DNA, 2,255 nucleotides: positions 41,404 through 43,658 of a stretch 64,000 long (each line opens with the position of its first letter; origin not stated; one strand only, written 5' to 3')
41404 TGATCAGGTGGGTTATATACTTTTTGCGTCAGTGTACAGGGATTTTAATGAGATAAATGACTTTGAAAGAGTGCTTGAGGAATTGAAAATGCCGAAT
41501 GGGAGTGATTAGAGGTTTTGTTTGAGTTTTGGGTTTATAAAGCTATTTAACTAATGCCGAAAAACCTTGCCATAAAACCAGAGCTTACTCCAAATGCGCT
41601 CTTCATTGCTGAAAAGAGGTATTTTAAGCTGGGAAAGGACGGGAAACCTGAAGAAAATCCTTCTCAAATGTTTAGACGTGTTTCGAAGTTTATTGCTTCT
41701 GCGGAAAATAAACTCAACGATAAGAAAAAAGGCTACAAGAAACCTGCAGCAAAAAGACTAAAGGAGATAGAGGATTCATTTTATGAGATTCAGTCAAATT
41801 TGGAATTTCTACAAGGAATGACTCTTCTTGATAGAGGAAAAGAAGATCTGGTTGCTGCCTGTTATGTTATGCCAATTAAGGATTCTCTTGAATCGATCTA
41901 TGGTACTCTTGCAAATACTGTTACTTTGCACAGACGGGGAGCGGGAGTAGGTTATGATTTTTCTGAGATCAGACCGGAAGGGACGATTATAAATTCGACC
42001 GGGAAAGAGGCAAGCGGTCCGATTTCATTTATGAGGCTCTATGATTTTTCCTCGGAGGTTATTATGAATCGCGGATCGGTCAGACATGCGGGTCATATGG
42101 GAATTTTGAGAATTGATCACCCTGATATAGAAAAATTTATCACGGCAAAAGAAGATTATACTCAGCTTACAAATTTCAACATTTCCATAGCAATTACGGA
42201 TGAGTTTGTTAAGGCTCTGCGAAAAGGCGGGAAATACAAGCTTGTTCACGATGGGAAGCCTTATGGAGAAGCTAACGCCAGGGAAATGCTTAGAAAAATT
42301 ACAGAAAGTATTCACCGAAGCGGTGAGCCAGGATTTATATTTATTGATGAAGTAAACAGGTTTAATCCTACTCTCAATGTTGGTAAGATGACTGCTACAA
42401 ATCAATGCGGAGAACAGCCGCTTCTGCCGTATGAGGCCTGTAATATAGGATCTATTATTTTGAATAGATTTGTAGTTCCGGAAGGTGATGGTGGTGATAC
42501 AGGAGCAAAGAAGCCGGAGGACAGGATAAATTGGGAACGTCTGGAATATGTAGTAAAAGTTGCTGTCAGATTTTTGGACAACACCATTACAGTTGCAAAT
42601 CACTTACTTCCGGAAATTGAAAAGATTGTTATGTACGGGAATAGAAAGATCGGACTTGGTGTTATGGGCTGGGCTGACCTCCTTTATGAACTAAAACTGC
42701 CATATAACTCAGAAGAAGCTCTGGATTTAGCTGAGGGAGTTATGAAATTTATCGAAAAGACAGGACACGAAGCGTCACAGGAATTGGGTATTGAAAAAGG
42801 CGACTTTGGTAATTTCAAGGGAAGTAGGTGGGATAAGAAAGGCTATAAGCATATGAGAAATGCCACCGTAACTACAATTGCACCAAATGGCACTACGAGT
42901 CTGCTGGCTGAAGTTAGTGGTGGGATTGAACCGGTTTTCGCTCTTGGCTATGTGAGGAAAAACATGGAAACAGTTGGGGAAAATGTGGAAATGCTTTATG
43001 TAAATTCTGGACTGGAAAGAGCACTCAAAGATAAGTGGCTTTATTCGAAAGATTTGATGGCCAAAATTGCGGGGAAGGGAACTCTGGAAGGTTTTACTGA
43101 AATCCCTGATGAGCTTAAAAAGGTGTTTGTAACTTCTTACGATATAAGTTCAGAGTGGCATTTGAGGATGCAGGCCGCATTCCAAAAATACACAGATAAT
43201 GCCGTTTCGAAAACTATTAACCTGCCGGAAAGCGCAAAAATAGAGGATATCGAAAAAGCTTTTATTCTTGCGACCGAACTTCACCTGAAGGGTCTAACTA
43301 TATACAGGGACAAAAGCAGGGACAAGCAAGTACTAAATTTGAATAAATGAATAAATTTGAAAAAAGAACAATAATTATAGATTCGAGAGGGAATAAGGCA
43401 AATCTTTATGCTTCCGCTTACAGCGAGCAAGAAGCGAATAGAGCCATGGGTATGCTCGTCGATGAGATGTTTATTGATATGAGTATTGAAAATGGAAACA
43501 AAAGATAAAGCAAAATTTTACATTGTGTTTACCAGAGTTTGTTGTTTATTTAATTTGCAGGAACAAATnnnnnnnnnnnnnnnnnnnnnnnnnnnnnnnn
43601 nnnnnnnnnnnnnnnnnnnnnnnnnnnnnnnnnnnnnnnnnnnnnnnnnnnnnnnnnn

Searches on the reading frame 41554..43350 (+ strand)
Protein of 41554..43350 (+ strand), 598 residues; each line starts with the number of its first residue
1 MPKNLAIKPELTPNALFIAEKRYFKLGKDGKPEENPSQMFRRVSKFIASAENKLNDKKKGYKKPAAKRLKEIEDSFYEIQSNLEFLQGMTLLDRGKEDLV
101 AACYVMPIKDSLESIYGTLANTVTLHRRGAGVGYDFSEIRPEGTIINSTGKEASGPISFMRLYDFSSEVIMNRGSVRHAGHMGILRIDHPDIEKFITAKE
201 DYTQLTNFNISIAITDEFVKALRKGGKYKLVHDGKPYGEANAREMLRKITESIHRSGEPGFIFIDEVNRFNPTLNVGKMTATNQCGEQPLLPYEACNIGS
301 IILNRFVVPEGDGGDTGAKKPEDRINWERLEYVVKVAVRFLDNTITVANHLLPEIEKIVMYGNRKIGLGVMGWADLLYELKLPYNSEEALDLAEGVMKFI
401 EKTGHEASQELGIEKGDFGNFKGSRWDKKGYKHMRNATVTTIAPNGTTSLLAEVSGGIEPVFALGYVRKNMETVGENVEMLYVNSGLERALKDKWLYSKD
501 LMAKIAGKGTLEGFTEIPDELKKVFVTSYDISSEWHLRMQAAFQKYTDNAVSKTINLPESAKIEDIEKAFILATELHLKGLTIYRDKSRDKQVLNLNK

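Call 3: search_protein_families(library=pfam, proteins=[window:41554-43350:+], max_evalue=0.01)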
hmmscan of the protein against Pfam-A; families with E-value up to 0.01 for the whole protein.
window:41554-43350:+ (598 aa): 2 families
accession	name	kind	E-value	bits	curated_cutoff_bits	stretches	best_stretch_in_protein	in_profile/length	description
PF02867.20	Ribonuc_red_lgC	-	1.3e-115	387.5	23.9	1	101-584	1-523/523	Ribonucleotide reductase, barrel domain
PF00317.26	Ribonuc_red_lgN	-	4.1e-09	36.8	28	1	10-86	2-63/77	Ribonucleotide reductase, all-alpha domain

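Call 4: search_protein_families(library=ncbifam, proteins=[window:41554-43350:+], max_evalue=0.01)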
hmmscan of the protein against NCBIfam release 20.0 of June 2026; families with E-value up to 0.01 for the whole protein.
window:41554-43350:+ (598 aa): 21 families
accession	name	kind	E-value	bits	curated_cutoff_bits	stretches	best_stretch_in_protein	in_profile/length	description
NF006417.0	PRK08665.1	equivalog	5e-212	706.2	961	1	8-597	9-576/759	vitamin B12-dependent ribonucleotide reductase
TIGR02504.1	NrdJ_Z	equivalog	3.5e-174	580.7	399.95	1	18-594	4-606/606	adenosylcobalamin-dependent ribonucleoside-diphosphate reductase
NF005010.0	PRK06406.1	subfamily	2.1e-171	571.9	1125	2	68-595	215-726/771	vitamin B12-dependent ribonucleotide reductase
NF006207.0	PRK08332.1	equivalog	5e-93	312.4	2400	3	433-595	1405-1563/1684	vitamin B12-dependent ribonucleotide reductase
TIGR02506.1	NrdE_NrdA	equivalog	3.5e-81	273.5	341.05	3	233-428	239-429/616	ribonucleoside-diphosphate reductase subunit alpha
NF005122.0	PRK06556.1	equivalog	1.2e-78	264.9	859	3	204-422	284-491/960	vitamin B12-dependent ribonucleotide reductase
NF005401.0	PRK06948.1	subfamily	2e-68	231.5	906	1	72-593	56-590/604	ribonucleotide reductase-like protein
NF005991.0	PRK08115.1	equivalog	4.3e-66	223.5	854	3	235-424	428-606/858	vitamin B12-dependent ribonucleotide reductase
NF006577.0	PRK09102.1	equivalog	1.6e-64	218.2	620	2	65-275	55-270/604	ribonucleoside-diphosphate reductase subunit alpha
NF005101.0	PRK06539.1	equivalog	5.2e-57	193.4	988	3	239-428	395-574/822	ribonucleoside-diphosphate reductase subunit alpha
NF005544.0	PRK07207.1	equivalog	7.8e-57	192.7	965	3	240-428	543-722/965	ribonucleoside-diphosphate reductase subunit alpha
NF005736.0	PRK07562.1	equivalog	8.8e-54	182.5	1737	3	207-423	396-602/1222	vitamin B12-dependent ribonucleotide reductase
NF009029.0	PRK12365.1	equivalog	1.8e-46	158.7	1350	3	237-428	623-804/1046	ribonucleoside-diphosphate reductase subunit alpha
NF006279.0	PRK08447.1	equivalog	3.7e-39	134.8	1082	2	21-230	147-346/789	ribonucleoside-diphosphate reductase subunit alpha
NF006665.0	PRK09209.1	equivalog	5.9e-38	130.6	1057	2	241-433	413-609/761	ribonucleoside-diphosphate reductase subunit alpha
TIGR02505.1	RTPR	equivalog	2.4e-18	65.7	340.05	1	128-574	206-648/724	ribonucleoside-triphosphate reductase, adenosylcobalamin-dependent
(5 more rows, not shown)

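Call 25: find_homologous_proteins(query=window:41554-43350:+, max_evalue=1e-20)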
Query window:41554-43350:+ (598 aa): 8000 proteins with E <= 1e-20 among 8000 candidates; the best 120 are listed.
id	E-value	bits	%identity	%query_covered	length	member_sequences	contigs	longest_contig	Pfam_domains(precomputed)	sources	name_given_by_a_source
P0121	0.0e+0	1354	100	100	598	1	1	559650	PF02867.21,PF00317.27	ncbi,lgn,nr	ncbi:adenosylcobalamin-dependent ribonucleoside-diphosphate reductase [Candidatus Dojkabacteria bact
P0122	0.0e+0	1049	77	100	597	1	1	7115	PF02867.21,PF00317.27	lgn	-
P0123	0.0e+0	1022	76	100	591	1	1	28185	PF02867.21,PF00317.27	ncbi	-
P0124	4.6e-298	1008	74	100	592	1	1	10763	PF02867.21,PF00317.27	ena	-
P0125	2.1e-295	999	72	100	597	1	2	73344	PF02867.21,PF00317.27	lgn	-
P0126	2.6e-292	989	72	99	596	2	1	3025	PF02867.21,PF00317.27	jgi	jgi:ribonucleoside-diphosphate reductase alpha chain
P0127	2.4e-291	986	72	100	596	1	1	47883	PF02867.21,PF00317.27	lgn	-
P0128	8.0e-291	984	72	99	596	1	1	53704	PF02867.21,PF00317.27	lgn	-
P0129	1.5e-290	983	72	100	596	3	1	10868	PF02867.21,PF00317.27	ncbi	-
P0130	2.8e-290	982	72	99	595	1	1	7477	PF02867.21,PF00317.27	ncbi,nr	ncbi:adenosylcobalamin-dependent ribonucleoside-diphosphate reductase [Candidatus Dojkabacteria bact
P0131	1.1e-288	977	72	100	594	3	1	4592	PF02867.21,PF00317.27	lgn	-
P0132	1.5e-288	976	72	98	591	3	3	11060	PF02867.21,PF00317.27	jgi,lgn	-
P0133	2.0e-288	976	72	100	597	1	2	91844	PF02867.21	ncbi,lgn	ncbi:MAG: adenosylcobalamin-dependent ribonucleoside-diphosphate reductase [Candidatus Dojkabacteria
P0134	3.9e-288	975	72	98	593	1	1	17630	PF02867.21,PF00317.27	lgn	-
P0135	1.4e-287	973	71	100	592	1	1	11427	PF02867.21,PF00317.27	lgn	-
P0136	1.4e-287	973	71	99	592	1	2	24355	PF02867.21,PF00317.27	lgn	-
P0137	1.4e-287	973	71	100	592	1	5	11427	PF02867.21,PF00317.27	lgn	-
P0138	1.7e-287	973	71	100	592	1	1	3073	PF02867.21,PF00317.27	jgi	jgi:ribonucleoside-diphosphate reductase alpha chain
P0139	6.1e-287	971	71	100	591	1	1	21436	PF02867.21,PF00317.27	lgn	-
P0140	1.3e-286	970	70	100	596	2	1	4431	PF02867.21,PF00317.27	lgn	-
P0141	1.3e-286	970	72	99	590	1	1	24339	PF02867.21,PF00317.27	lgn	-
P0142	1.2e-285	967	71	100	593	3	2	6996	PF02867.21,PF00317.27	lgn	-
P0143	1.4e-285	967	74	94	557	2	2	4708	PF02867.21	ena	-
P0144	4.0e-285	965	71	100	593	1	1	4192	PF02867.21,PF00317.27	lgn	-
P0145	4.3e-285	965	71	100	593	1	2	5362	PF02867.21,PF00317.27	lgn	-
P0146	1.1e-284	964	70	99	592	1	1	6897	PF02867.21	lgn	-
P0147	2.0e-283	959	71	99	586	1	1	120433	PF02867.21,PF00317.27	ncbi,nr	ncbi:adenosylcobalamin-dependent ribonucleoside-diphosphate reductase [Candidatus Dojkabacteria bact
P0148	4.8e-283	958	70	98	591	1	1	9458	PF02867.21,PF00317.27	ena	-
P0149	1.6e-282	956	71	99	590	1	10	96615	PF02867.21,PF00317.27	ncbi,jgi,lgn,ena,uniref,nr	ncbi:MAG: Ribonucleoside-diphosphate reductase [candidate division WS6 bacterium GW2011_GWA2_37_6]|u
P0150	9.1e-282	954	70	99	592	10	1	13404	PF02867.21,PF00317.27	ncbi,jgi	jgi:ribonucleoside-diphosphate reductase alpha chain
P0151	3.0e-281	952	71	98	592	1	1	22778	PF02867.21,PF00317.27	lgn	-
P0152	6.9e-281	951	71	98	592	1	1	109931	PF02867.21,PF00317.27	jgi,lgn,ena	-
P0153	7.0e-281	951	71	98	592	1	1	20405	PF02867.21,PF00317.27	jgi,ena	-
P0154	9.6e-281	951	70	99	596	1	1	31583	PF02867.21,PF00317.27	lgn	-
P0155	1.5e-280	950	70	99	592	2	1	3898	PF02867.21,PF00317.27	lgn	-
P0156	2.8e-280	949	70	99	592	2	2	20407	PF02867.21,PF00317.27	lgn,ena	-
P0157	6.2e-280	948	71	98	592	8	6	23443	PF02867.21,PF00317.27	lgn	-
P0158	1.3e-279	947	71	98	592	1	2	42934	PF02867.21,PF00317.27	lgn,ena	-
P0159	1.4e-279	947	71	98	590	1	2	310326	PF02867.21,PF00317.27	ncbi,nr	ncbi:MAG TPA: adenosylcobalamin-dependent ribonucleoside-diphosphate reductase [Candidatus Dojkabact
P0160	2.2e-279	946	70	99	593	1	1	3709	PF02867.21,PF00317.27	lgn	-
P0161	3.6e-279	945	70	99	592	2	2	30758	PF02867.21,PF00317.27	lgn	-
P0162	3.6e-279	945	71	98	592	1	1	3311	PF02867.21,PF00317.27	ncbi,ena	-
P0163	1.1e-278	944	70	98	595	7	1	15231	PF02867.21,PF00317.27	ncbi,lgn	-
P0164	3.4e-278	942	70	98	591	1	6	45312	PF02867.21,PF00317.27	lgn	-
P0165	4.4e-278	942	70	99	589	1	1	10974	PF02867.21,PF00317.27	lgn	-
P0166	4.7e-278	942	70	99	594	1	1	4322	PF02867.21,PF00317.27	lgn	-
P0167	1.1e-277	940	70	98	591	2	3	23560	PF02867.21,PF00317.27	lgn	-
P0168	1.2e-277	940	70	98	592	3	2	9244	PF02867.21,PF00317.27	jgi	jgi:ribonucleoside-diphosphate reductase alpha chain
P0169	3.6e-277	939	70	98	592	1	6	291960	PF02867.21,PF00317.27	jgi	jgi:ribonucleoside-diphosphate reductase alpha chain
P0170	6.5e-277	938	69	100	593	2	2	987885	PF02867.21,PF00317.27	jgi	-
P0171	1.1e-276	937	69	99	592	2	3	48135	PF02867.21,PF00317.27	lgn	-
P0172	1.1e-276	937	69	98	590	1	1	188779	PF02867.21,PF00317.27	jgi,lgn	jgi:ribonucleoside-diphosphate reductase alpha chain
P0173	2.3e-276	936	70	98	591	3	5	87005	PF02867.21,PF00317.27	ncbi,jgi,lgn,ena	-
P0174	1.1e-275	934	69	98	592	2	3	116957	PF02867.21,PF00317.27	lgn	-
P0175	5.0e-275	932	70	98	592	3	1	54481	PF02867.21,PF00317.27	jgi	jgi:ribonucleoside-diphosphate reductase alpha chain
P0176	7.7e-275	931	69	99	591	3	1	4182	PF02867.21,PF00317.27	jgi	-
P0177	1.9e-274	930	70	98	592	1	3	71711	PF02867.21,PF00317.27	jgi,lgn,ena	jgi:ribonucleoside-diphosphate reductase alpha chain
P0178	1.3e-273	927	69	99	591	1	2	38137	PF02867.21,PF00317.27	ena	-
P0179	1.6e-273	927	68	98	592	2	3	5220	PF02867.21,PF00317.27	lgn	-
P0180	4.8e-273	925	68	99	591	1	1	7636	PF02867.21,PF00317.27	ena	-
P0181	5.0e-273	925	69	99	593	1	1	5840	PF02867.21,PF00317.27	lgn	-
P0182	6.0e-273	925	69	99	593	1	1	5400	PF02867.21,PF00317.27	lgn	-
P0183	6.4e-273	925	69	99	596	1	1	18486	PF02867.21,PF00317.27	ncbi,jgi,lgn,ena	ncbi:MAG: adenosylcobalamin-dependent ribonucleoside-diphosphate reductase [bacterium]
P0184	6.6e-273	925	69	99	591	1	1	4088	PF02867.21,PF00317.27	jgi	jgi:ribonucleoside-diphosphate reductase alpha chain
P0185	1.3e-272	924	69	99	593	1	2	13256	PF02867.21,PF00317.27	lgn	-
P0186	1.4e-272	924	68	100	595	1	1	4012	PF02867.21,PF00317.27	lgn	-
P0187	3.7e-272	922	69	99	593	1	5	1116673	PF02867.21,PF00317.27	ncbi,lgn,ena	-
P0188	1.4e-271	920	68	98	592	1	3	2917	PF02867.21,PF00317.27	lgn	-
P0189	1.7e-271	920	69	99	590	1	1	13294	PF02867.21,PF00317.27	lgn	-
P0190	3.6e-271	919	68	99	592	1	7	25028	PF02867.21,PF00317.27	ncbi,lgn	-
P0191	4.7e-271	919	68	98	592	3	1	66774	PF02867.21,PF00317.27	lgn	-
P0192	1.1e-270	917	69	98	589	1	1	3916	PF02867.21,PF00317.27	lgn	-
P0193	1.2e-269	914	69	98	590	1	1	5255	PF02867.21,PF00317.27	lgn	-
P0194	4.6e-268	909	68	98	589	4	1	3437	PF02867.21,PF00317.27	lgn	-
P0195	3.5e-267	906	68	98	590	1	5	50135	PF02867.21,PF00317.27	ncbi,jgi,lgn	-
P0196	2.4e-265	900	66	99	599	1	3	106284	PF02867.21,PF00317.27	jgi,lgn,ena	-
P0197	7.8e-265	898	68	98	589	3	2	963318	PF02867.21,PF00317.27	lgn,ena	-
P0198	1.0e-264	898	66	99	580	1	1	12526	PF02867.21,PF00317.27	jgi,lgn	jgi:ribonucleoside-diphosphate reductase alpha chain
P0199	3.0e-264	896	67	99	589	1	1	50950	PF02867.21,PF00317.27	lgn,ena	-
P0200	1.0e-263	894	67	98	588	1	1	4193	PF02867.21,PF00317.27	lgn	-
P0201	5.5e-263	892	67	98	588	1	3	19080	PF02867.21,PF00317.27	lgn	-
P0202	1.6e-262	890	67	98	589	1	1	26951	PF02867.21,PF00317.27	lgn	-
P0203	1.3e-261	887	66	99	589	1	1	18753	PF02867.21,PF00317.27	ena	-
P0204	4.4e-261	886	66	98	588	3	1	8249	PF02867.21,PF00317.27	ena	-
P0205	4.5e-260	882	67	98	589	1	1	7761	PF02867.21,PF00317.27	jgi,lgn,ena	-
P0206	7.7e-259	878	65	99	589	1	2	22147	PF02867.21,PF00317.27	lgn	-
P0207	9.5e-259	878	65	99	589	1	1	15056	PF02867.21,PF00317.27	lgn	-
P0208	7.1e-247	839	65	98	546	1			PF02867.21,PF00317.27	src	-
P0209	1.7e-232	791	60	98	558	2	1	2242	PF02867.21,PF00317.27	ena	-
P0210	5.8e-227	773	70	80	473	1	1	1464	PF02867.21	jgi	jgi:ribonucleoside-diphosphate reductase alpha chain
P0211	3.3e-225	767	73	78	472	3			PF02867.21,PF00317.27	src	-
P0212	3.8e-224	764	60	100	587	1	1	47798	PF02867.21,PF00317.27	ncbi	-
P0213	1.1e-221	756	58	100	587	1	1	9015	PF02867.21,PF00317.27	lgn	-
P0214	1.5e-221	755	60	98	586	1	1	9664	PF02867.21,PF00317.27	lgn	-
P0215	1.6e-218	745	57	98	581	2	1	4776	PF02867.21,PF00317.27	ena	-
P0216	2.8e-217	741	59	97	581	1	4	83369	PF02867.21,PF00317.27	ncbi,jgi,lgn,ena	-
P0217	2.9e-214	731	58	98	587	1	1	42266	PF02867.21,PF00317.27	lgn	-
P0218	7.1e-214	730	57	100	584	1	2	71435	PF02867.21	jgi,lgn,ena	-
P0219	1.2e-213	729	71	75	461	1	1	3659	PF02867.21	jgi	-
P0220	1.1e-212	726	56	100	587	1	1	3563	PF02867.21,PF00317.27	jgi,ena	-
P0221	2.0e-212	725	56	100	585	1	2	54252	PF02867.21,PF00317.27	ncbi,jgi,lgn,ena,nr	ncbi:MAG: adenosylcobalamin-dependent ribonucleoside-diphosphate reductase [Patescibacteria group ba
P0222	2.5e-212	725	59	98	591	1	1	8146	PF02867.21,PF00317.27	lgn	-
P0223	4.3e-212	724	57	99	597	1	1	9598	PF02867.21,PF00317.27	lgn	-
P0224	4.8e-211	720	58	98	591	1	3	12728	PF02867.21,PF00317.27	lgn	-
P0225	2.9e-210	718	56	99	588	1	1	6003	PF02867.21,PF00317.27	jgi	jgi:ribonucleoside-diphosphate reductase alpha chain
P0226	8.8e-209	713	56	98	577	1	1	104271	PF02867.21,PF00317.27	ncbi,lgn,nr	ncbi:adenosylcobalamin-dependent ribonucleoside-diphosphate reductase [Candidatus Dojkabacteria bact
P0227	2.0e-208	712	56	100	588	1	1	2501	PF02867.21,PF00317.27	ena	-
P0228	4.2e-208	711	56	98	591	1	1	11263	PF02867.21,PF00317.27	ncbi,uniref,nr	ncbi:adenosylcobalamin-dependent ribonucleoside-diphosphate reductase [Candidatus Dojkabacteria bact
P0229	4.3e-206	704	54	100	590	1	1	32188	PF02867.21,PF00317.27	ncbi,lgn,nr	ncbi:MAG: adenosylcobalamin-dependent ribonucleoside-diphosphate reductase [Candidatus Dojkabacteria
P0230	1.5e-205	702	57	97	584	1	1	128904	PF02867.21,PF00317.27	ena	-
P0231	2.1e-204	699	57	98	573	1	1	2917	PF02867.21,PF00317.27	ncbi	-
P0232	2.6e-204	698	57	97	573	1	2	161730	PF02867.21,PF00317.27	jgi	-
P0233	6.2e-199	680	56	98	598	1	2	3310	PF02867.21,PF00317.27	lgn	-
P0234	7.4e-199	680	55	99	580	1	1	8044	PF02867.21,PF00317.27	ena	-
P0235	1.6e-196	673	54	99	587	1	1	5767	PF02867.21,PF00317.27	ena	-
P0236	1.1e-193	663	52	98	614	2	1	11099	PF02867.21,PF00317.27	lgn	-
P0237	1.2e-193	663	53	98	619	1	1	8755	PF02867.21,PF00317.27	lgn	-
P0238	3.8e-193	661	53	99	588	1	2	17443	PF02867.21,PF00317.27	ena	-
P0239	3.6e-192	658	73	67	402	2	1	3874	PF02867.21,PF00317.27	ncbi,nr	ncbi:ribonucleotide-diphosphate reductase subunit alpha, partial [Candidatus Dojkabacteria bacterium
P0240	5.9e-192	657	54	98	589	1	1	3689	PF02867.21,PF00317.27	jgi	jgi:ribonucleoside-diphosphate reductase alpha chain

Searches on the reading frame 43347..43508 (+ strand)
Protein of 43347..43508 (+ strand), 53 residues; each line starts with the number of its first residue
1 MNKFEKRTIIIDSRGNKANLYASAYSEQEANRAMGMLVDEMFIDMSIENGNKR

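Call 67: search_protein_families(library=pfam, proteins=[window:43347-43508:+], max_evalue=0.001)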
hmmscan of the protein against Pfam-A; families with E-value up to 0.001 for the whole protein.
window:43347-43508:+ (53 aa): 0 families
